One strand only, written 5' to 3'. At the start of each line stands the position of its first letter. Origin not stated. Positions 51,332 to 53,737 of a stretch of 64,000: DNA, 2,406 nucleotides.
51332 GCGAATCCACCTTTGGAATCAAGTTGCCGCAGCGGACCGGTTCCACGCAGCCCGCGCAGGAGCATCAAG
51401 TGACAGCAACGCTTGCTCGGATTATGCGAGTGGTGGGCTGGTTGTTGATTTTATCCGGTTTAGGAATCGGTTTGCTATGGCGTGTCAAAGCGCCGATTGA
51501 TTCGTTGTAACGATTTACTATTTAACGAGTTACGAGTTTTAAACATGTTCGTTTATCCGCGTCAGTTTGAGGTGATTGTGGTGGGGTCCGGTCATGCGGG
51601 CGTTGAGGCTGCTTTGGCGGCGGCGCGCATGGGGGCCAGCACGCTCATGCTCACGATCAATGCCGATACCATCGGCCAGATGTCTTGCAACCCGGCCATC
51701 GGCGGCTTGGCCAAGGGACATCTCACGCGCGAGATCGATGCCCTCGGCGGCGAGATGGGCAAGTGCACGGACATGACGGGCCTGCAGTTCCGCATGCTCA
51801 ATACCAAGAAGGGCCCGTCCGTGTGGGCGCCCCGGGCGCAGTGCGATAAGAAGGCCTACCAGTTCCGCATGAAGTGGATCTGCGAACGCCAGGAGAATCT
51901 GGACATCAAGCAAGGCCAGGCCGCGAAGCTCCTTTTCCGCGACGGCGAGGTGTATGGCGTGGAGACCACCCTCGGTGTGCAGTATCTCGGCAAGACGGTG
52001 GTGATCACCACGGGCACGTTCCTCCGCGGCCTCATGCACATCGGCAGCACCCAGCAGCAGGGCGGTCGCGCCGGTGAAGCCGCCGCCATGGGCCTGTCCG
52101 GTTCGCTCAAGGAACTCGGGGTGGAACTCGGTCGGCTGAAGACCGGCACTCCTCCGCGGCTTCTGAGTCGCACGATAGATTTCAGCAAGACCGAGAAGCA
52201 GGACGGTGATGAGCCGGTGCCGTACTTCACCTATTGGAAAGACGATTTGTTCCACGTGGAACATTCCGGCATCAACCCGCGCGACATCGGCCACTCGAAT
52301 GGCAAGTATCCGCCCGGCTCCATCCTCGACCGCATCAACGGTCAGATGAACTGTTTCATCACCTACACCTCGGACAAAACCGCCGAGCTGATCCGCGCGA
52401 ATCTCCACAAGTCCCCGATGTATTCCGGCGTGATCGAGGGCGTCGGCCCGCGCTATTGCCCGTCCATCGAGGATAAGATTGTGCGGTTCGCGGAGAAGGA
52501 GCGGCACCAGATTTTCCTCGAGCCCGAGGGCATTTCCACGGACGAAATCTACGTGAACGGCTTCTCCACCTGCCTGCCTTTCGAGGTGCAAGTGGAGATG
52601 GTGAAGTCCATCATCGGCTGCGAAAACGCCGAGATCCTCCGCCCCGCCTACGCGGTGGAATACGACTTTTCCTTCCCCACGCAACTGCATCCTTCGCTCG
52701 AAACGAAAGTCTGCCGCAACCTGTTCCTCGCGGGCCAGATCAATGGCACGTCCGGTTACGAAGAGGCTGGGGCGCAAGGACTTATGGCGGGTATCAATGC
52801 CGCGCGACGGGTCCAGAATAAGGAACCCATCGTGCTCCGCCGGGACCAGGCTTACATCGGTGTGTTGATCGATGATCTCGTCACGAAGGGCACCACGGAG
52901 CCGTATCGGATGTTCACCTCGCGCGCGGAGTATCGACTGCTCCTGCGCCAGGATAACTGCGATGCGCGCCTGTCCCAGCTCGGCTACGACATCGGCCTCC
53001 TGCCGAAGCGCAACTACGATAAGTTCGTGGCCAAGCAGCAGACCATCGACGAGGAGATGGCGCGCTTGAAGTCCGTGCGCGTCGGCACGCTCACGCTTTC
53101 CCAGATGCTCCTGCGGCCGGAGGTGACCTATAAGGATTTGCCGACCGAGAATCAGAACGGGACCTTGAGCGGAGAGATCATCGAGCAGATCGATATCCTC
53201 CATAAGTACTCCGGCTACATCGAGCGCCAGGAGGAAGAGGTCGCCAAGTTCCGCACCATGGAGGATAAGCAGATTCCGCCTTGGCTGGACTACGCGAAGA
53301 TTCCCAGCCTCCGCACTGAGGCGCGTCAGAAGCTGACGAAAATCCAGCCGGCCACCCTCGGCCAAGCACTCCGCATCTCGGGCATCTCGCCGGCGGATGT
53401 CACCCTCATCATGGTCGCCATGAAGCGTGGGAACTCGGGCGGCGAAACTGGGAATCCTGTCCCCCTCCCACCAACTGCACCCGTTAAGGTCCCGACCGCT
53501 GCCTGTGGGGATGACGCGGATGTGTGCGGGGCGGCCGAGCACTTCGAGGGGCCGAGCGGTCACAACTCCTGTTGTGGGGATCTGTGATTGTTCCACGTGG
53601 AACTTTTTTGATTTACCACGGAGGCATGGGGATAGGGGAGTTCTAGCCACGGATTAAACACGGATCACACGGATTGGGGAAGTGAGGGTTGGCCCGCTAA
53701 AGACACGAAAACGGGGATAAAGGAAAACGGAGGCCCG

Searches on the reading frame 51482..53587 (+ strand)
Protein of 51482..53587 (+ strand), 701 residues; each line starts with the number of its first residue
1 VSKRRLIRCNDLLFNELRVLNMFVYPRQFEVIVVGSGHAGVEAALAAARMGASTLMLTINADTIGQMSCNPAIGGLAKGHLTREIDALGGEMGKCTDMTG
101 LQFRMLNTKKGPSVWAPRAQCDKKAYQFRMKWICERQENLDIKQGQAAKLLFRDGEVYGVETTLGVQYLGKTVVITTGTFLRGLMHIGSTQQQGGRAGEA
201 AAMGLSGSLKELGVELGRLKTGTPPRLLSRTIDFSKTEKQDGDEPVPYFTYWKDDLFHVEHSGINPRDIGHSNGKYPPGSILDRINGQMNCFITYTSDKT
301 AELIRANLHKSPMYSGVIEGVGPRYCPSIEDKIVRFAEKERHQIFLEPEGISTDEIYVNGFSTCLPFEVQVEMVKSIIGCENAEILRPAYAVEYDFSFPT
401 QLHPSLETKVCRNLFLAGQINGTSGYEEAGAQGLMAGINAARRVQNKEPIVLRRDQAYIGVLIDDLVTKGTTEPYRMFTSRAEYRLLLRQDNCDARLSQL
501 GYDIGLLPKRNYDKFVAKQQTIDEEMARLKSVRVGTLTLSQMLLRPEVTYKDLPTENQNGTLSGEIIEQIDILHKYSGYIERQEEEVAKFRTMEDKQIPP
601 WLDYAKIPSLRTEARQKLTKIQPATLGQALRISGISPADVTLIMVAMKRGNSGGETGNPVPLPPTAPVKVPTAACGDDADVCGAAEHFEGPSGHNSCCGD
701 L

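Call 7: search_protein_families(library=pfam, proteins=[window:51482-53587:+], max_evalue=0.01)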
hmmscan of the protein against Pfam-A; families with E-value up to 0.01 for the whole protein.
window:51482-53587:+ (701 aa): 9 families
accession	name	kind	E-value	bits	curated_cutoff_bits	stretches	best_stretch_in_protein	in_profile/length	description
PF01134.28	GIDA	-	1.6e-159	531.6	22.1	1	30-448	1-391/391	Glucose inhibited division protein A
PF13932.14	SAM_GIDA_C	-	3.5e-24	84.8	27.1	1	588-644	1-57/57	tRNA modifying enzyme MnmG/GidA C-terminal helical bundle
PF21680.2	GIDA_C_1st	-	2.7e-15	57.3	24.7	1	510-584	2-96/96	tRNA modifying enzyme MnmG/GidA C-terminal helical domain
PF12831.13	FAD_oxidored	-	9.5e-07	28.9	27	1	30-58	1-29/416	FAD dependent oxidoreductase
PF07992.20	Pyr_redox_2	-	2.4e-05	24.4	26.1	1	30-180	2-110/291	Pyridine nucleotide-disulphide oxidoreductase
PF13738.12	Pyr_redox_3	-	0.00033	20.5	30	0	30-59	166-195/305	Pyridine nucleotide-disulphide oxidoreductase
PF01262.27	AlaDh_PNT_C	-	0.00076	19.4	23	1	30-67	30-67/214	Alanine dehydrogenase/PNT, C-terminal domain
PF03777.18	ChpA-C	-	0.0037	17.5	21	1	655-695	21-57/57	ChpA-C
PF00890.30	FAD_binding_2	-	0.004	16.8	20.4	1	31-58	2-29/414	FAD binding domain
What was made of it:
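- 51545..53587 (+): mnmG (gidA), left neighbour. Pfam GIDA, 1.6e-159 (call 7).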

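Call 16: find_homologous_proteins(query=window:51545-53587:+, max_evalue=1e-100)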
Query window:51545-53587:+ (680 aa): 8000 proteins with E <= 1e-100 among 8000 candidates; the best 120 are listed.
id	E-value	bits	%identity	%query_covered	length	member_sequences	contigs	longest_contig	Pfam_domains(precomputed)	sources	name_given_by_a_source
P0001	0.0e+0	1463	93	100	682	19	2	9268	PF07992.21,PF21680.3,PF01134.29,PF13932.16,PF12831.14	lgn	-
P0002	0.0e+0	1452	93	100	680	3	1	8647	PF07992.21,PF21680.3,PF01134.29,PF13932.16,PF12831.14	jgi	-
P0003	0.0e+0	1253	80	100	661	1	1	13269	PF21680.3,PF01134.29,PF13932.16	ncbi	-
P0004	0.0e+0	1217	78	100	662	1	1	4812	PF07992.21,PF13738.13,PF21680.3,PF01134.29,PF13932.16,PF12831.14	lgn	-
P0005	0.0e+0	1208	78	100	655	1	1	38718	PF21680.3,PF01134.29,PF13932.16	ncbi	ncbi:MAG: tRNA uridine-5-carboxymethylaminomethyl(34) synthesis enzyme MnmG [Verrucomicrobiota bacte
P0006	0.0e+0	1184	76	100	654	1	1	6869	PF07992.21,PF21680.3,PF01134.29,PF13932.16,PF12831.14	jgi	jgi:tRNA uridine 5-carboxymethylaminomethyl modification enzyme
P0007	0.0e+0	1183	78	96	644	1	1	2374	PF07992.21,PF21680.3,PF01134.29,PF13932.16,PF12831.14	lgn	-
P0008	0.0e+0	1182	78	94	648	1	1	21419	PF07992.21,PF21680.3,PF01134.29,PF13932.16,PF12831.14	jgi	jgi:tRNA uridine 5-carboxymethylaminomethyl modification enzyme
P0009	0.0e+0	1179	76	100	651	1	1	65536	PF21680.3,PF01134.29,PF13932.16,PF12831.14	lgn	-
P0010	0.0e+0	1178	78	94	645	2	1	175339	PF07992.21,PF13738.13,PF21680.3,PF01134.29,PF13932.16,PF12831.14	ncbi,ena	-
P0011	0.0e+0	1178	75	100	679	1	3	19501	PF13738.13,PF21680.3,PF01134.29,PF13932.16,PF12831.14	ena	-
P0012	0.0e+0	1176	77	100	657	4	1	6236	PF21680.3,PF01134.29,PF13932.16,PF12831.14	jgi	jgi:tRNA uridine 5-carboxymethylaminomethyl modification enzyme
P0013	0.0e+0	1175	76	100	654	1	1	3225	PF07992.21,PF21680.3,PF01134.29,PF13932.16,PF12831.14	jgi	jgi:tRNA uridine 5-carboxymethylaminomethyl modification enzyme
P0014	0.0e+0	1174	78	94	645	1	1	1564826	PF07992.21,PF21680.3,PF01134.29,PF13932.16,PF12831.14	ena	-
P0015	0.0e+0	1174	80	93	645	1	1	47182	PF07992.21,PF13738.13,PF21680.3,PF01134.29,PF13932.16,PF12831.14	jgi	-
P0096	0.0e+0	1161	78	94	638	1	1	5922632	PF07992.21,PF13738.13,PF21680.3,PF01134.29,PF13932.16,PF12831.14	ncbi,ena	-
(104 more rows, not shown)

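Call 18: find_encoding_contigs(protein=P0001, flank=10000, max_places=4)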
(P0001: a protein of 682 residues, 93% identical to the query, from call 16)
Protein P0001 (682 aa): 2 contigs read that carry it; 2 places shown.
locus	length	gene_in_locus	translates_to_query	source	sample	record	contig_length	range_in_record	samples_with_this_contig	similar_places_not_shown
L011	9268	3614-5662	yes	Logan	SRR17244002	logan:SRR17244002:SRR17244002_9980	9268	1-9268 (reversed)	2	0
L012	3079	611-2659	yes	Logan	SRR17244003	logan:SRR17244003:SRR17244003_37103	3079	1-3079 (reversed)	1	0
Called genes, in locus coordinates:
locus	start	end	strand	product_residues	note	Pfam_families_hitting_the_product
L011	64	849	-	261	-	-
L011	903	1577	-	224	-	-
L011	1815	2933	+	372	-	PF13784:Fic_N, PF02661:Fic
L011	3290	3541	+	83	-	-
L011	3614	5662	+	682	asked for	PF01134:GIDA, PF07992:Pyr_redox_2 (faint), PF12831:FAD_oxidored (weak), PF21680:GIDA_C_1st, PF13932:SAM_GIDA_C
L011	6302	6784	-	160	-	PF07386:DUF1499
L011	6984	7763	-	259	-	PF01738:DLH, PF00326:Peptidase_S9 (faint)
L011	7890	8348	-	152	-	-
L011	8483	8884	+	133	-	PF01381:HTH_3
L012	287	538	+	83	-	-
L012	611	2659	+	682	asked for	PF01134:GIDA, PF07992:Pyr_redox_2 (faint), PF12831:FAD_oxidored (weak), PF21680:GIDA_C_1st, PF13932:SAM_GIDA_C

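Call 19: find_encoding_contigs(protein=P0002, flank=10000, max_places=4)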
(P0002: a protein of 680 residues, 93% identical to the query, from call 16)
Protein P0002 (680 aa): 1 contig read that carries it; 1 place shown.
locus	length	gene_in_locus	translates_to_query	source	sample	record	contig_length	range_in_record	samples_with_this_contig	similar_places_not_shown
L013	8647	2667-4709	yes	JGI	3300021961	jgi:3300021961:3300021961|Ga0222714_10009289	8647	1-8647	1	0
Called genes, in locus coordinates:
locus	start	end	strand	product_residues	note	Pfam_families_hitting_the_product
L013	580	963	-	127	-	PF00583:Acetyltransf_1, PF13673:Acetyltransf_10, PF13508:Acetyltransf_7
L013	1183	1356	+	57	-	-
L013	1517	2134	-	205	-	-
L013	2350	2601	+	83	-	-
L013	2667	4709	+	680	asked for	PF01134:GIDA, PF07992:Pyr_redox_2 (faint), PF12831:FAD_oxidored (weak), PF21680:GIDA_C_1st, PF13932:SAM_GIDA_C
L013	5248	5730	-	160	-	PF07386:DUF1499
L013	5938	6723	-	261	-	PF01738:DLH, PF00326:Peptidase_S9 (faint)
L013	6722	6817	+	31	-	-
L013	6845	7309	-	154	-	-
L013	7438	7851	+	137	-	PF01381:HTH_3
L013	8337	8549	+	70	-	-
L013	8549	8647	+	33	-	?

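Call 20: find_encoding_contigs(protein=P0003, flank=10000, max_places=4)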
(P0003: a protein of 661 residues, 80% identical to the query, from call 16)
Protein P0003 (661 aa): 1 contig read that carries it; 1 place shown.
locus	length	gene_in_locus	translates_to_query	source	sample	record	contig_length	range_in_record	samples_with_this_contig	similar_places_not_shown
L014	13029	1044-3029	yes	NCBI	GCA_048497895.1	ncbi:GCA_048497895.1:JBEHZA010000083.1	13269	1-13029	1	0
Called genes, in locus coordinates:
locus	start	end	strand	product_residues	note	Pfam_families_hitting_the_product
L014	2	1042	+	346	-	?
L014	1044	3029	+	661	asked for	PF01134:GIDA, PF21680:GIDA_C_1st, PF13932:SAM_GIDA_C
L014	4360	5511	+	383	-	-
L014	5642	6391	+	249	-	-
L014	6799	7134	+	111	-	-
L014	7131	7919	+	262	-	-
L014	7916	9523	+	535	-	-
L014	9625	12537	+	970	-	PF07690:MFS_1 (faint), PF01564:Spermine_synth, PF05175:MTS (faint)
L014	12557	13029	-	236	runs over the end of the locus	?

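Call 37: find_encoding_contigs(protein=P0005, flank=6000, max_places=2)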
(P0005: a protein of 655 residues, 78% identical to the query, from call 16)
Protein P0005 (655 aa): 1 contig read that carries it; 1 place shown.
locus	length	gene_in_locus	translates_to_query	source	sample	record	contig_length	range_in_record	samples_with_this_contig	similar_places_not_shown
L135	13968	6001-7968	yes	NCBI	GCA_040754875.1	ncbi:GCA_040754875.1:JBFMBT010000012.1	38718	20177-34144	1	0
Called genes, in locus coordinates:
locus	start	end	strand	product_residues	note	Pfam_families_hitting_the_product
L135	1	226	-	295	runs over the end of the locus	PF01145:Band_7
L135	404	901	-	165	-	-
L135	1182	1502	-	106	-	PF02452:PemK_toxin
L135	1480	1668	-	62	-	-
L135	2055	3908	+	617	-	PF13589:HATPase_c_3, PF00183:HSP90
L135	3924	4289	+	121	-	PF08238:Sel1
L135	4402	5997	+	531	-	PF00342:PGI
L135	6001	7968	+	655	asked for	PF01134:GIDA, PF21680:GIDA_C_1st, PF13932:SAM_GIDA_C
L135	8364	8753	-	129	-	PF14119:DUF4288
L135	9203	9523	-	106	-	-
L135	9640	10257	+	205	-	-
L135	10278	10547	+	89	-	-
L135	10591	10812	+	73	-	-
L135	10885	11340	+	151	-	-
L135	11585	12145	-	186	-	PF00080:Sod_Cu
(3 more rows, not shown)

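Call 38: find_encoding_contigs(protein=P0010, flank=6000, max_places=2)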
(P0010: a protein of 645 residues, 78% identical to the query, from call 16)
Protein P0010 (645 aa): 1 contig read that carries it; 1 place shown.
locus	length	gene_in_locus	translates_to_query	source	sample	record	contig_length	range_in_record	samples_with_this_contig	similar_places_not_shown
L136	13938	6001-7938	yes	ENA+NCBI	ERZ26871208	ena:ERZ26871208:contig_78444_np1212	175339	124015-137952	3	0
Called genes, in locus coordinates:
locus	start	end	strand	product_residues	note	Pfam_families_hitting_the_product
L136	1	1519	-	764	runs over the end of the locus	PF13429:TPR_15 (weak), PF14559:TPR_19 (weak), PF13424:TPR_12 (weak), PF13414:TPR_11 (weak), PF13432:TPR_16, PF14559:TPR_19 (weak), PF23914:TPR_CcmH_CycH (weak), PF13414:TPR_11 (weak), +13 more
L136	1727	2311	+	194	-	PF02441:Flavoprotein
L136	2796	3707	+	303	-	PF01040:UbiA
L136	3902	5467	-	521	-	PF00884:Sulfatase (weak), PF01663:Phosphodiest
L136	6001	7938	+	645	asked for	PF01134:GIDA, PF07992:Pyr_redox_2 (weak), PF12831:FAD_oxidored, PF13738:Pyr_redox_3 (faint), PF21680:GIDA_C_1st, PF13932:SAM_GIDA_C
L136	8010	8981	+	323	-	PF02746:MR_MLE_N, PF13378:MR_MLE_C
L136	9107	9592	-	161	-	-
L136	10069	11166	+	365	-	PF13692:Glyco_trans_1_4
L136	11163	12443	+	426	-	PF01266:DAO (weak), PF12831:FAD_oxidored (faint), PF13450:NAD_binding_8, PF03275:GLF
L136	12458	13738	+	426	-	-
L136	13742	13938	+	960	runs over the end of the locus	PF02837:Glyco_hydro_2_N, PF00703:Glyco_hydro_2, PF02836:Glyco_hydro_2_C (faint)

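Call 39: find_encoding_contigs(protein=P0096, flank=6000, max_places=2)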
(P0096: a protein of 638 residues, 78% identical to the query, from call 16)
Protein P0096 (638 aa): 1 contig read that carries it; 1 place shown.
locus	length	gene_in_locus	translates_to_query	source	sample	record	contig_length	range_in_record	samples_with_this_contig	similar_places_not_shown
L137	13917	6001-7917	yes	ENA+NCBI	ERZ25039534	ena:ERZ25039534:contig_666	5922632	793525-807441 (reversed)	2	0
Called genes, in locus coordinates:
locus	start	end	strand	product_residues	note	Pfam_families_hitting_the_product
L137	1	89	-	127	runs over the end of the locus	PF05635:23S_rRNA_IVP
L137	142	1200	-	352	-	PF01520:Amidase_3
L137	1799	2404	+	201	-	PF02441:Flavoprotein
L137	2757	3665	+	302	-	PF01040:UbiA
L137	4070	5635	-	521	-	PF00884:Sulfatase (faint), PF01663:Phosphodiest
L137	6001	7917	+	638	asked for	PF01134:GIDA, PF07992:Pyr_redox_2 (weak), PF12831:FAD_oxidored (weak), PF13738:Pyr_redox_3 (faint), PF21680:GIDA_C_1st, PF13932:SAM_GIDA_C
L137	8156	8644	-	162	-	-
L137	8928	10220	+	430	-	PF00534:Glycos_transf_1 (weak), PF13692:Glyco_trans_1_4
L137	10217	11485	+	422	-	PF01266:DAO (weak), PF12831:FAD_oxidored (faint), PF13450:NAD_binding_8, PF03275:GLF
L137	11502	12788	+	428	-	-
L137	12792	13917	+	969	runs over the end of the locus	PF02837:Glyco_hydro_2_N, PF00703:Glyco_hydro_2, PF02836:Glyco_hydro_2_C (faint)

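Call 40: find_encoding_contigs(protein=P0009, flank=6000, max_places=2)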
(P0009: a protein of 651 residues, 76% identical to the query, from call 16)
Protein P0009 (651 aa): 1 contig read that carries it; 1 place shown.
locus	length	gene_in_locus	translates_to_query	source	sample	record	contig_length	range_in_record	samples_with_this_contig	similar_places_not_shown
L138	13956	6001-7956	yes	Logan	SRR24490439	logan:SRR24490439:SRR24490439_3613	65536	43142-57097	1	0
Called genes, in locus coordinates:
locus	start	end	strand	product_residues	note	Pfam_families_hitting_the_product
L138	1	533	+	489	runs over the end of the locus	PF13628:DUF4142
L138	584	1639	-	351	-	PF02985:HEAT (faint), PF13646:HEAT_2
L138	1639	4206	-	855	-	PF00270:DEAD, PF22527:DEXQc_Suv3 (weak), PF00271:Helicase_C (faint)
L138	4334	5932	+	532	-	PF00342:PGI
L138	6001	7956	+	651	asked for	PF01134:GIDA, PF12831:FAD_oxidored (weak), PF01134:GIDA, PF21680:GIDA_C_1st, PF13932:SAM_GIDA_C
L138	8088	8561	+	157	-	-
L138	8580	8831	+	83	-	-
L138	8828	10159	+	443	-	PF10396:TrmE_N, PF12631:MnmE_helical, PF01926:MMR_HSR1, PF02421:FeoB_N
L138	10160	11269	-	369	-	PF00712:DNA_pol3_beta, PF02767:DNA_pol3_beta_2, PF02768:DNA_pol3_beta_3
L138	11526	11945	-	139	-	PF00072:Response_reg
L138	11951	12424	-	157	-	-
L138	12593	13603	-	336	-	PF01494:FAD_binding_3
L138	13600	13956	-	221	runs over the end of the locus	PF13489:Methyltransf_23, PF13649:Methyltransf_25, PF08242:Methyltransf_12 (weak)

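Call 46: list_cluster_members(proteins=[P0153, P0226, P0152, P0003, P0005])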
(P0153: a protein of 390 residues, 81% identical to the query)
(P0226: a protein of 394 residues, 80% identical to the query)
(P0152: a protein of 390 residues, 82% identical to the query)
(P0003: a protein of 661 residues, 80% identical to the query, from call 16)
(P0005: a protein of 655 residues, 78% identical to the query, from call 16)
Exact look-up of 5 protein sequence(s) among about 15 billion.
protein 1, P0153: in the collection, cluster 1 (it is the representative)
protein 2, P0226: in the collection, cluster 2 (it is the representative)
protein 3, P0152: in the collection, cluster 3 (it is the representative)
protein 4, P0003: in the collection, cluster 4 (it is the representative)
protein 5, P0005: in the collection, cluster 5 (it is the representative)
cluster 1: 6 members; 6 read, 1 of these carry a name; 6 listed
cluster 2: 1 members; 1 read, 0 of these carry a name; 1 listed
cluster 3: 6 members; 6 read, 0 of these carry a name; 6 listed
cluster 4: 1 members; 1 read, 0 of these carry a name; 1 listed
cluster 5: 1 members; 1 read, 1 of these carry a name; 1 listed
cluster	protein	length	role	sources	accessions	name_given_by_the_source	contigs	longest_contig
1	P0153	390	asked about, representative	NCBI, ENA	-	-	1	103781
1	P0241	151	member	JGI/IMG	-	transposase InsO family protein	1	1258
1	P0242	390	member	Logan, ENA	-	-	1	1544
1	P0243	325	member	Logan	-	-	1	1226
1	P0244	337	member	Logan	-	-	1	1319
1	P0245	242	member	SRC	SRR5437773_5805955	-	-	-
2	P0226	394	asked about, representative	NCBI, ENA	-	-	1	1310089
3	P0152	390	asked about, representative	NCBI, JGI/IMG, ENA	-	-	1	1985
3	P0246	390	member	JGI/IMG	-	-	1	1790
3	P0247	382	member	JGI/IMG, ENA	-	-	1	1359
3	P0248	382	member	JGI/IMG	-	-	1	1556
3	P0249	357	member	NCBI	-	-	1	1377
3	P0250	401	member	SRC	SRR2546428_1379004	-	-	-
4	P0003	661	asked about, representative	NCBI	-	-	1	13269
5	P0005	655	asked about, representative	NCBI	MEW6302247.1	MAG: tRNA uridine-5-carboxymethylaminomethyl(34) synthesis enzyme MnmG [Verrucomicrobiota ...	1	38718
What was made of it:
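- Tried and rejected: Tried to get taxonomy for the IS hosts from cluster names: uninformative (call 46).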

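Call 72: find_encoding_contigs(protein=P0313, flank=5000, max_places=2)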
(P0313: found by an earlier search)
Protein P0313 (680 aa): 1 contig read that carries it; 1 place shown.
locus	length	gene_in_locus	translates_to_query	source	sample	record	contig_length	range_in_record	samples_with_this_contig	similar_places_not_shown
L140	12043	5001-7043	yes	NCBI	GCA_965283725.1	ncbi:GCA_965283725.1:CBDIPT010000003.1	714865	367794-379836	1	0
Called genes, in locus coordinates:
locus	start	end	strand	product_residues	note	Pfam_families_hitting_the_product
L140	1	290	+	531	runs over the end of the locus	PF00342:PGI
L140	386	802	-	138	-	PF00756:Esterase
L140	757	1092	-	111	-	-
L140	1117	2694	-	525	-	PF13570:Beta-prop_ACSF4 (faint), PF13360:PQQ_2, PF00036:EF-hand_1 (faint), PF13202:EF-hand_5 (faint), PF13360:PQQ_2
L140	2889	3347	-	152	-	PF00583:Acetyltransf_1, PF13673:Acetyltransf_10, PF13508:Acetyltransf_7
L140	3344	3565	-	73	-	-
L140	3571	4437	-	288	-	-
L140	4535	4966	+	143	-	-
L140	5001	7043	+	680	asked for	PF01134:GIDA, PF12831:FAD_oxidored (faint), PF01134:GIDA, PF21680:GIDA_C_1st, PF13932:SAM_GIDA_C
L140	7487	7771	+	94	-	-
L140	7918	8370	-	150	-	PF07386:DUF1499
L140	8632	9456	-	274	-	PF01738:DLH, PF00326:Peptidase_S9 (faint)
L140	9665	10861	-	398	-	-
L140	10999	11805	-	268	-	PF01026:TatD_DNase (weak)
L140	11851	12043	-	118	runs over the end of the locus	PF05635:23S_rRNA_IVP, PF22296:bAvd (faint)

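Call 73: find_encoding_contigs(protein=P0302, flank=5000, max_places=2)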
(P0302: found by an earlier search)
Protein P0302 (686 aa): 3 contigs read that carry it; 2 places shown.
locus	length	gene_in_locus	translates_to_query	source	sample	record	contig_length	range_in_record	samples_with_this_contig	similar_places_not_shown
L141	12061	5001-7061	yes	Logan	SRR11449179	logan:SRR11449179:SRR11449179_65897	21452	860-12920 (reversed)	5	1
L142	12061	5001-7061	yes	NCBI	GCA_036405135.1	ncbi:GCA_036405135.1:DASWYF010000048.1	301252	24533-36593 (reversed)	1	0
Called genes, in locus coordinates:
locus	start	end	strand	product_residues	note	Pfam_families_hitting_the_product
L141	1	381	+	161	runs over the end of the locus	PF22811:Zn_ribbon_NrdR, PF03477:ATP-cone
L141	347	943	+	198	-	-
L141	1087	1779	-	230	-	PF00756:Esterase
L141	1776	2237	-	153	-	-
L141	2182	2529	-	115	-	-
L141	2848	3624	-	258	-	PF00583:Acetyltransf_1, PF13673:Acetyltransf_10, PF13508:Acetyltransf_7, PF14542:Acetyltransf_CG (weak)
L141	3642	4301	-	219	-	-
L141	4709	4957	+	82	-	-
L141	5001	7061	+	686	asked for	PF01134:GIDA, PF12831:FAD_oxidored (weak), PF01134:GIDA, PF21680:GIDA_C_1st, PF13932:SAM_GIDA_C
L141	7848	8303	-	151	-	PF07386:DUF1499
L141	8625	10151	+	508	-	PF05362:Lon_C (weak), PF13541:ChlI, PF20030:bpMoxR (faint), PF00158:Sigma54_activat (weak), PF00493:MCM, PF01078:Mg_chelatase, PF07728:AAA_5, PF13335:Mg_chelatase_C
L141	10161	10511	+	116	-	PF00126:HTH_1 (weak)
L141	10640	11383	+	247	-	PF12974:Phosphonate-bd (weak), PF01547:SBP_bac_1, PF13531:SBP_bac_11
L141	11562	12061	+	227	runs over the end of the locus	PF00528:BPD_transp_1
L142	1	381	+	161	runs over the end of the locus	PF22811:Zn_ribbon_NrdR, PF03477:ATP-cone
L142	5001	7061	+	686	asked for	PF01134:GIDA, PF12831:FAD_oxidored (weak), PF01134:GIDA, PF21680:GIDA_C_1st, PF13932:SAM_GIDA_C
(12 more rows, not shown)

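Call 74: find_encoding_contigs(protein=P0314, flank=5000, max_places=2)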
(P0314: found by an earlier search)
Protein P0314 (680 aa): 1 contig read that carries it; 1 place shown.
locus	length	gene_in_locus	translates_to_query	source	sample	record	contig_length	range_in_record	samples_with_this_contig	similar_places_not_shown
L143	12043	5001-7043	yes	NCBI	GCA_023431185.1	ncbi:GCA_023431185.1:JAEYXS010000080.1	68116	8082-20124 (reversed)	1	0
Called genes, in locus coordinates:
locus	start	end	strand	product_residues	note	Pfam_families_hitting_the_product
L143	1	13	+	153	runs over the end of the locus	PF00186:DHFR_1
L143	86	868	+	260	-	PF23023:Anti-Pycsar_Apyc1, PF00753:Lactamase_B, PF12706:Lactamase_B_2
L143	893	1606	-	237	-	PF00756:Esterase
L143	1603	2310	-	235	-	-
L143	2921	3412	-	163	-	PF00583:Acetyltransf_1, PF13673:Acetyltransf_10, PF13508:Acetyltransf_7, PF08445:FR47 (weak)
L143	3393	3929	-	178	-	-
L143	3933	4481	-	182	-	-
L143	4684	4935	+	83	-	-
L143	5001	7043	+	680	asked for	PF01134:GIDA, PF07992:Pyr_redox_2 (faint), PF12831:FAD_oxidored (faint), PF21680:GIDA_C_1st, PF13932:SAM_GIDA_C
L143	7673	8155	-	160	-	PF07386:DUF1499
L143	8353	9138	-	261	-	PF01738:DLH, PF12146:Hydrolase_4 (faint), PF00561:Abhydrolase_1 (faint), PF00326:Peptidase_S9 (faint)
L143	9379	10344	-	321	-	PF04168:Alpha-E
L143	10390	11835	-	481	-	PF04174:CP_ATPgrasp_1, PF14403:CP_ATPgrasp_2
